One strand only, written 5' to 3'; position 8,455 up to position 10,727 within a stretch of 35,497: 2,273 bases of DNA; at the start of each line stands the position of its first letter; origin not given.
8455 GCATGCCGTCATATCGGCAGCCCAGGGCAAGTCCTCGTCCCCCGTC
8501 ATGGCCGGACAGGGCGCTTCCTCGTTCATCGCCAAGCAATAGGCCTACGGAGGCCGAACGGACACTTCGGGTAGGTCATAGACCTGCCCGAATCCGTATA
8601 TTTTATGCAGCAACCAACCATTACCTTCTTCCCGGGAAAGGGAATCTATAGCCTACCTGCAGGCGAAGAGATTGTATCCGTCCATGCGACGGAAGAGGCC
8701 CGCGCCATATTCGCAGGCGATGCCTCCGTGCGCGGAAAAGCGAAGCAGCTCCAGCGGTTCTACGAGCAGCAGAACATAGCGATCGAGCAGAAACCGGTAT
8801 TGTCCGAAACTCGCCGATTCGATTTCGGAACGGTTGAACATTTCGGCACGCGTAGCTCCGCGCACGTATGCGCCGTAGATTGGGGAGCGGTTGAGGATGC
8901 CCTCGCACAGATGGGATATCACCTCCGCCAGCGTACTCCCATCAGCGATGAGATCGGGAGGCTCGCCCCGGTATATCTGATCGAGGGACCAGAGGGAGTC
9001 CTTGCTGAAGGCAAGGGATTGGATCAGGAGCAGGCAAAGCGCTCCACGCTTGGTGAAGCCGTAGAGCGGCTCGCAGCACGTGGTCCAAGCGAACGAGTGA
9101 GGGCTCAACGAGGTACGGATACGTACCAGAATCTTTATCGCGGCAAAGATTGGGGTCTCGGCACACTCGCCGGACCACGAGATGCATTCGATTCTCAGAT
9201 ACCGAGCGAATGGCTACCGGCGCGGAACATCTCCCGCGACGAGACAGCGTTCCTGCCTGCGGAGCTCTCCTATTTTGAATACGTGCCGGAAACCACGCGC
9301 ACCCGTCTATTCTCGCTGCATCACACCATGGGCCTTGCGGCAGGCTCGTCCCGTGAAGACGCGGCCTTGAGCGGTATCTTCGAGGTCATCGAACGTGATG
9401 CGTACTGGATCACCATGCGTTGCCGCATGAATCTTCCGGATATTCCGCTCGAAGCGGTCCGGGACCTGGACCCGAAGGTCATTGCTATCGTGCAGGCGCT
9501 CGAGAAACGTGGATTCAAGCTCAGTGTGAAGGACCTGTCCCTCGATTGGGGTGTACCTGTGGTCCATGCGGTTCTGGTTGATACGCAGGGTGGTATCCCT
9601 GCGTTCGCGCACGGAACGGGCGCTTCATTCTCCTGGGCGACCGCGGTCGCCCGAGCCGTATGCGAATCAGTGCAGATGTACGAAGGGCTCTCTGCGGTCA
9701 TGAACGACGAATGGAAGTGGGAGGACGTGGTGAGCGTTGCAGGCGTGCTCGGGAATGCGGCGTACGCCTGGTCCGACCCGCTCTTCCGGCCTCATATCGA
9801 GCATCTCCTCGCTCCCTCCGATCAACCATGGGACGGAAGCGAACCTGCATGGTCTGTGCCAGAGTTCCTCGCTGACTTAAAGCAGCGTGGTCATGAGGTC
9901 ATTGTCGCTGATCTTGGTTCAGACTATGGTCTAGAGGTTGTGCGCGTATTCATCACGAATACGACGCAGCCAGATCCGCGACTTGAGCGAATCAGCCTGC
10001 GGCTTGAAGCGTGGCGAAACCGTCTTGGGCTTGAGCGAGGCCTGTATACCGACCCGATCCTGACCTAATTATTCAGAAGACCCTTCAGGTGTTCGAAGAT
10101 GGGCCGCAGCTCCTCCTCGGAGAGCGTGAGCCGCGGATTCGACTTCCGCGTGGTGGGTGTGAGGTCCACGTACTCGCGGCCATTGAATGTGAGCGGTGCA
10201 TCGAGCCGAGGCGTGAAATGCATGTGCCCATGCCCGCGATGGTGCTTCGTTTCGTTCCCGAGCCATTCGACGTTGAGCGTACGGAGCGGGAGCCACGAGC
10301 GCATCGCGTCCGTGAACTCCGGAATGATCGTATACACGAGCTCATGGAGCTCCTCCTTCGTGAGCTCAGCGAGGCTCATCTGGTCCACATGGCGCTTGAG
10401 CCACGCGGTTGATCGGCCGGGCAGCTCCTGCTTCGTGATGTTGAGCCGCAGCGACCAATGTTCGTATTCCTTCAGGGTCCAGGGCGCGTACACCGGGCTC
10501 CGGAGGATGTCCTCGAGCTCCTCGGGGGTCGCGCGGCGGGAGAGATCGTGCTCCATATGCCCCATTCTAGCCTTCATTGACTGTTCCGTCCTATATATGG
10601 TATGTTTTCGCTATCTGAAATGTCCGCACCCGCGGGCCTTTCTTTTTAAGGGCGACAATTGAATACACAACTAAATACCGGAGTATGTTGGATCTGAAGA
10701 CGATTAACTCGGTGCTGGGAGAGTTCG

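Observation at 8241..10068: Minimal YcaO locus: TrmB-like regulator, an unannotated Ser-rich 43-aa ORF with an internal repeat, an intercistronic hairpin, and a stand-alone YcaO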

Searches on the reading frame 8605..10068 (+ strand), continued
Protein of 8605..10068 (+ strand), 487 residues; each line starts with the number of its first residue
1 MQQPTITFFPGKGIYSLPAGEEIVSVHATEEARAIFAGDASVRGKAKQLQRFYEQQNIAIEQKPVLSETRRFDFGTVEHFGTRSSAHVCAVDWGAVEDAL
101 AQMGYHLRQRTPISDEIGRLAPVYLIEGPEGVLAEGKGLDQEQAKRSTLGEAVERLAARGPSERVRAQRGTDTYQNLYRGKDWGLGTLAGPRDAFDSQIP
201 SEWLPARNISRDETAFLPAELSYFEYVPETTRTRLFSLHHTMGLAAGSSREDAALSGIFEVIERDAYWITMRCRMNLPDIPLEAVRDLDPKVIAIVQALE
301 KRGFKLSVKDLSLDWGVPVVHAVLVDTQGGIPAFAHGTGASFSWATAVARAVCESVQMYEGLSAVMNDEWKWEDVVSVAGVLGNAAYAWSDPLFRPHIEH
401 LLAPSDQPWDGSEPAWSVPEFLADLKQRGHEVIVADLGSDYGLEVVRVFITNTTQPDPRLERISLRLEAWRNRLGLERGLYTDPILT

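Call 67: search_solved_structures(query=window:8605-10068:+, max_evalue=0.001, show_alignments=5)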
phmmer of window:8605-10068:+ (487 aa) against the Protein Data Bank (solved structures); distinct sequences matched with E-value up to 0.001: 6.
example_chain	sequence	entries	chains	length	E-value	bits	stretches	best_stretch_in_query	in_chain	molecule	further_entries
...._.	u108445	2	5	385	1.4e-15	59.9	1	124-357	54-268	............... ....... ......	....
4bs9_A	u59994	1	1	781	7.1e-15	57.6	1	192-451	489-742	TRUD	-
4v1t_A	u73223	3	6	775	6.2e-13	51.2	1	194-450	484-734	LYND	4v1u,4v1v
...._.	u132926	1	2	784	1.7e-08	36.5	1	194-358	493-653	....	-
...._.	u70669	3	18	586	2.8e-08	35.8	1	236-357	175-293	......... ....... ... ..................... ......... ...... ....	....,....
6ci7_A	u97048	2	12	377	2.5e-07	32.7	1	136-357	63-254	YcaO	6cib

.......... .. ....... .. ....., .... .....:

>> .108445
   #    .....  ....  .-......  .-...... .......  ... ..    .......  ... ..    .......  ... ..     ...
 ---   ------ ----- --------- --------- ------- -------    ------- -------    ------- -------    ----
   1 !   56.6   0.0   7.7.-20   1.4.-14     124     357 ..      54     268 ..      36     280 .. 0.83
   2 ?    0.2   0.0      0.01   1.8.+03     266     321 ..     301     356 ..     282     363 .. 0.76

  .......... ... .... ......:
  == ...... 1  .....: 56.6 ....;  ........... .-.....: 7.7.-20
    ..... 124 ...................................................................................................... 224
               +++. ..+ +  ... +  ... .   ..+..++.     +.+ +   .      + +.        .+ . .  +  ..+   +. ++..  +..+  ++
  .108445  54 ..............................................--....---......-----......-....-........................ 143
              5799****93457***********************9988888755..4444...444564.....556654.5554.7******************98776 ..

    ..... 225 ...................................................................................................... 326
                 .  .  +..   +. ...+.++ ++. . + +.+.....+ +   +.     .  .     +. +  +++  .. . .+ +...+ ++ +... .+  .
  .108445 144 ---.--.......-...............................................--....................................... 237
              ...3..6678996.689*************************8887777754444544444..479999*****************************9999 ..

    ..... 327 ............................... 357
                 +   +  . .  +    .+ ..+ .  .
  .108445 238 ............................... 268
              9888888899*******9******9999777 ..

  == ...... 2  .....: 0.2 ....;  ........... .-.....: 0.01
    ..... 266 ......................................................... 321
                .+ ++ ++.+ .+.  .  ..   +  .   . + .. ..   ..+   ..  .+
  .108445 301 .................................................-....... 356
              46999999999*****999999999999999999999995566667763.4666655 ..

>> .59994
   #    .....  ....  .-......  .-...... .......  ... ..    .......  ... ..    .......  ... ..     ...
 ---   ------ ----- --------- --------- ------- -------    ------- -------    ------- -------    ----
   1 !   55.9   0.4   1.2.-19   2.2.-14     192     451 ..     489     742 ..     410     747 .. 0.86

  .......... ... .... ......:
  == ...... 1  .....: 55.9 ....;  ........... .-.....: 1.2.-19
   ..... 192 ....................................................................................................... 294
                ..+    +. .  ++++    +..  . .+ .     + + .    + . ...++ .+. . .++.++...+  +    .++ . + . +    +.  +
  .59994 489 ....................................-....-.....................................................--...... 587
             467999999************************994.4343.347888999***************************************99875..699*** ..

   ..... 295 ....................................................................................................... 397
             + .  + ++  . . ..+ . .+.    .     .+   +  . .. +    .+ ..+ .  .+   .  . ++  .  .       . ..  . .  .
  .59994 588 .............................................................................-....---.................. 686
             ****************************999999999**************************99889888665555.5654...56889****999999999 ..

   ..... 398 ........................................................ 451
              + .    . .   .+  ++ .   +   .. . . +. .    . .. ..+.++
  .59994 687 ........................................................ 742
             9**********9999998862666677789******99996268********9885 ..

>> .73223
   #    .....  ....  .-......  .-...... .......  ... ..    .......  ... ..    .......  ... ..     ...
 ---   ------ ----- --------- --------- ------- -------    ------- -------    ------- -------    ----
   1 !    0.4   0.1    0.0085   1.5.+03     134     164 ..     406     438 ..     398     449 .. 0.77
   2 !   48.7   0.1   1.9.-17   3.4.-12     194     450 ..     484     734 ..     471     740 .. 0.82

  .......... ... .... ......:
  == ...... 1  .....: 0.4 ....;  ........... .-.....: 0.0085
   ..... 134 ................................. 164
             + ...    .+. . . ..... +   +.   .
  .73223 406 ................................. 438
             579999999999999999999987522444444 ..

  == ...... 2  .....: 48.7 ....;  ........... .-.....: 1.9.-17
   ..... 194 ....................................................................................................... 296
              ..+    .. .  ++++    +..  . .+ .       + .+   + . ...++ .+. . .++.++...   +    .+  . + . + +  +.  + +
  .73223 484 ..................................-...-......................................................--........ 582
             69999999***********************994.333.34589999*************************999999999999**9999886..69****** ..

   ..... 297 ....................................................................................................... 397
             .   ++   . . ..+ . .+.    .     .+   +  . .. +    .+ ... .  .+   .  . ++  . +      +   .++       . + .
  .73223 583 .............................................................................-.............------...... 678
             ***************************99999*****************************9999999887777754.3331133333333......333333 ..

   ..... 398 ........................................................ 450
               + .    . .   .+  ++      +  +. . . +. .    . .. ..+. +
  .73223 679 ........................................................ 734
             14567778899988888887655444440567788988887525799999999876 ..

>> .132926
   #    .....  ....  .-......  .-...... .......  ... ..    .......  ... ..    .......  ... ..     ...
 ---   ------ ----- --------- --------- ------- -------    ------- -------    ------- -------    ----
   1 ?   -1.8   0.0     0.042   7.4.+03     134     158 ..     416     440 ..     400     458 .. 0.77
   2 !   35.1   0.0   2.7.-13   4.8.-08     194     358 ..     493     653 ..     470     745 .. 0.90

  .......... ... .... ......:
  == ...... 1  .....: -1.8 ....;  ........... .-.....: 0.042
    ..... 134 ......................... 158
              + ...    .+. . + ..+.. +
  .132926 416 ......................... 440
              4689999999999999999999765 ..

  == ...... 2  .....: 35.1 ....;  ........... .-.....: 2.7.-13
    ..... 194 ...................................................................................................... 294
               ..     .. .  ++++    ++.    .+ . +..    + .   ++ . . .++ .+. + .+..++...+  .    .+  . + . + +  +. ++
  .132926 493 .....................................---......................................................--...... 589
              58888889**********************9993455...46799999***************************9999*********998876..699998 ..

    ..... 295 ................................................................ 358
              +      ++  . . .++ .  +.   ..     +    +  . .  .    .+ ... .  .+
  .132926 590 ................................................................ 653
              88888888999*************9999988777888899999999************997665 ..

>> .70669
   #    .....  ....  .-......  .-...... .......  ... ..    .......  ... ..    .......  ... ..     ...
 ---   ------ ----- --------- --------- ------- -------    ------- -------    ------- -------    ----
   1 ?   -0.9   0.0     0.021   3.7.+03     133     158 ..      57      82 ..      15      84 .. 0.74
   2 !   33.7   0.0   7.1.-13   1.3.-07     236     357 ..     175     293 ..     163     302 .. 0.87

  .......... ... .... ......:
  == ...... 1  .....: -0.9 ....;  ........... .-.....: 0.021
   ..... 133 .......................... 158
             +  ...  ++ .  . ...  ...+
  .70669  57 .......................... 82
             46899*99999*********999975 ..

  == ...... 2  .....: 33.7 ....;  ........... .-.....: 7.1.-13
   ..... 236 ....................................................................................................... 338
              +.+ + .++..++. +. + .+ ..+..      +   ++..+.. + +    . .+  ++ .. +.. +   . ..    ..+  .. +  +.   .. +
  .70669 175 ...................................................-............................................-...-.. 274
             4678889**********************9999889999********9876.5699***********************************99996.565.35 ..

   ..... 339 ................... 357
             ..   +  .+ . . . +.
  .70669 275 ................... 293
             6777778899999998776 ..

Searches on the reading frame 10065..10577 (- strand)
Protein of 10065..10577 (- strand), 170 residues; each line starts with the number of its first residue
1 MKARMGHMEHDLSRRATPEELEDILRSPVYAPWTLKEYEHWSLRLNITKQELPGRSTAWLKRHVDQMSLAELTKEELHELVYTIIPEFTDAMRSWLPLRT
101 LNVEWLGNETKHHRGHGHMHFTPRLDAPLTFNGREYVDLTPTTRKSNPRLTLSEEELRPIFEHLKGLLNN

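Call 3: search_protein_families(library=pfam, proteins=[window:10065-10577:-], max_evalue=0.1)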
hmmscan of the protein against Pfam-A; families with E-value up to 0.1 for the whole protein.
window:10065-10577:- (170 aa): 1 family
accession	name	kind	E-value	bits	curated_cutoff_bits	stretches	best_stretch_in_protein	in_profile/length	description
PF20121.4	DUF6511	-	0.021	15.6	28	1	66-94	29-57/69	Family of unknown function (DUF6511)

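Call 4: search_protein_families(library=ncbifam, proteins=[window:10065-10577:-], max_evalue=0.1)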
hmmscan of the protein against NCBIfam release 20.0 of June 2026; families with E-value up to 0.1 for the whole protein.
window:10065-10577:- (170 aa): 1 family
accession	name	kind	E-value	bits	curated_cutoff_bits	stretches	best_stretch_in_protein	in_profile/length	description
TIGR01639.1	P_fal_TIGR01639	paralog_domain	0.02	15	25.75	0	11-27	5-21/61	Plasmodium falciparum uncharacterized domain TIGR01639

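Call 43: search_protein_families(library=pfam, proteins=[window:10065-10577:-], max_evalue=0.001)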
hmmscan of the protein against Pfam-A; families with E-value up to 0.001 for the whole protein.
window:10065-10577:- (170 aa): 0 families
